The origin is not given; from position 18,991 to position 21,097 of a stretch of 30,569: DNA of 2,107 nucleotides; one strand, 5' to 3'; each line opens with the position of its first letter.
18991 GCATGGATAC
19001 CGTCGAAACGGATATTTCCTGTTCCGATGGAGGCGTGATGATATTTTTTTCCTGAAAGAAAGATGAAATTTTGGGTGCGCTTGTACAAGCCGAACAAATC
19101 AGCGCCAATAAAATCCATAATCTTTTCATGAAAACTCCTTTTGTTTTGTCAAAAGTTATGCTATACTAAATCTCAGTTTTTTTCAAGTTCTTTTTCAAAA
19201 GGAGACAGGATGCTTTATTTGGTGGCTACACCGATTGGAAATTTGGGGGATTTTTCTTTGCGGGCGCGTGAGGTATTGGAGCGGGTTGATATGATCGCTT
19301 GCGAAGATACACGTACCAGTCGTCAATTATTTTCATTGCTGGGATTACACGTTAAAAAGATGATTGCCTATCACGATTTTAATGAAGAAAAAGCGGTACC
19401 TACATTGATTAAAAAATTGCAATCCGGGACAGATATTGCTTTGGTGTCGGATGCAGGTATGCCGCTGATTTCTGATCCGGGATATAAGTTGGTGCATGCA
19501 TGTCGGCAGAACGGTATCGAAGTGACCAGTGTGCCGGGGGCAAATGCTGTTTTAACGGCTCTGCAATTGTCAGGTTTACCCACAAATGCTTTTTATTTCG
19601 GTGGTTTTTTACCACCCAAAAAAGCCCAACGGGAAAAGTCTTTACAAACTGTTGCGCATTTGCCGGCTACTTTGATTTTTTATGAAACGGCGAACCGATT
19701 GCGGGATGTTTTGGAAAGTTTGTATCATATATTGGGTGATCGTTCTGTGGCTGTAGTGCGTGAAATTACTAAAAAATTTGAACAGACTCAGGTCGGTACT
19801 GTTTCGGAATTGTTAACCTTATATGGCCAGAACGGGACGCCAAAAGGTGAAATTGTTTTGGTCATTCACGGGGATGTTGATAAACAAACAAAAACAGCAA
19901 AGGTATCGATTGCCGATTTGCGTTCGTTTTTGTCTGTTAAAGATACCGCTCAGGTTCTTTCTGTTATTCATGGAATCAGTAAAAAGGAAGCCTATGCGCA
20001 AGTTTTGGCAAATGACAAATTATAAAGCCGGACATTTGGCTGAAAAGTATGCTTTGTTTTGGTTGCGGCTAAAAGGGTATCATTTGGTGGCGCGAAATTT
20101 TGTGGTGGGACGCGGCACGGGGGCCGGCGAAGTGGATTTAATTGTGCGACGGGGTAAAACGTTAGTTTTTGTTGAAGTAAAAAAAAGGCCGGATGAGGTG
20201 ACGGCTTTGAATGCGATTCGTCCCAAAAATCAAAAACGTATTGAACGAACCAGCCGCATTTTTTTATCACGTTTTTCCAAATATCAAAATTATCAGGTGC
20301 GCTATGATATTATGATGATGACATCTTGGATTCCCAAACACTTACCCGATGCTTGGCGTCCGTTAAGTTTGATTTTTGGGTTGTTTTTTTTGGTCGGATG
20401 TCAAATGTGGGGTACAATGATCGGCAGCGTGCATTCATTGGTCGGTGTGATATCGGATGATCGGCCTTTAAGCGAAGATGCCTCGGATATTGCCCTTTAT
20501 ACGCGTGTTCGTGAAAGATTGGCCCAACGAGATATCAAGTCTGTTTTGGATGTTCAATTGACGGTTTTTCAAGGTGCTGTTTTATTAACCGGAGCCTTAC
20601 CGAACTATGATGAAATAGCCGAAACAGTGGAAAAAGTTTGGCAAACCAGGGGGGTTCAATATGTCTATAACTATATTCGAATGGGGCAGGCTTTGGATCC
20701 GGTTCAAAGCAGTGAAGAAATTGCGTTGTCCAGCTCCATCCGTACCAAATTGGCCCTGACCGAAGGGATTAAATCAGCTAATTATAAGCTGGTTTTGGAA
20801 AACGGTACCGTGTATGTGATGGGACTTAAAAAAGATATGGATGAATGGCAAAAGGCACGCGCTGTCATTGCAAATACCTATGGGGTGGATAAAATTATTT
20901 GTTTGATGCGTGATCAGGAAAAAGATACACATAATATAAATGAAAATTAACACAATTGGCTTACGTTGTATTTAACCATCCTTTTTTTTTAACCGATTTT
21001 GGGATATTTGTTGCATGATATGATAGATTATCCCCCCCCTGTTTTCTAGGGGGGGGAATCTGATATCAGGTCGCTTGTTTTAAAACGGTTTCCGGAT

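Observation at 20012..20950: In-frame fusion of the cytoplasmic YraN nuclease-like domain to a dual-BON (DolP-like) lipoprotein through a retained lipobox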

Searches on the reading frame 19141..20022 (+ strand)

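Call 4: search_protein_families(library=pfam, proteins=[window:19141-20022:+], max_evalue=0.01)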
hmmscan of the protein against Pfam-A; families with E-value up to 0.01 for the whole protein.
window:19141-20022:+ (294 aa): 2 families
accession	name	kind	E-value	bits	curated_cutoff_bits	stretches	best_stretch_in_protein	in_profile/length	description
PF00590.25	TP_methylase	-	3.2e-33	115.9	27.8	1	24-224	1-211/212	Tetrapyrrole (Corrin/Porphyrin) Methylases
PF23016.2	RsmI_C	-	0.0049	17.1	27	0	263-290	17-44/46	RsmI C-terminal HTH domain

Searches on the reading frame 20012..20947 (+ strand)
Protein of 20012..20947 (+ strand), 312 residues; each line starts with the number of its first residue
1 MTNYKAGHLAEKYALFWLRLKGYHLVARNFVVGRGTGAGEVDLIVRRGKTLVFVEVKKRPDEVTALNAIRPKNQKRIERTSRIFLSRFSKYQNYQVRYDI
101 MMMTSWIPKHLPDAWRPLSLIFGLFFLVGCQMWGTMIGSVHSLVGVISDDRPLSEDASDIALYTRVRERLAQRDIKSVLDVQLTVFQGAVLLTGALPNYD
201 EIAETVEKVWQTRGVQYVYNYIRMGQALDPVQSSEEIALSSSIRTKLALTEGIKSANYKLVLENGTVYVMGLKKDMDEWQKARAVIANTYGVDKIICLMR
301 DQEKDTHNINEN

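Call 4: search_protein_families(library=pfam, proteins=[window:20012-20947:+], max_evalue=0.01)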
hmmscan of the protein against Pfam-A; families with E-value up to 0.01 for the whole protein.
window:20012-20947:+ (312 aa): 3 families
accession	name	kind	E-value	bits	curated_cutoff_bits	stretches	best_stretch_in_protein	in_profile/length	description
PF02021.23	UPF0102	-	1.9e-16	60.6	23.6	1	10-101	1-78/80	Uncharacterised protein family UPF0102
PF04972.22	BON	-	2e-16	60.5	27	2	162-224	5-67/69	BON domain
PF08378.17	NERD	-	1.2e-05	26.2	22.1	1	7-61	2-59/111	Nuclease-related domain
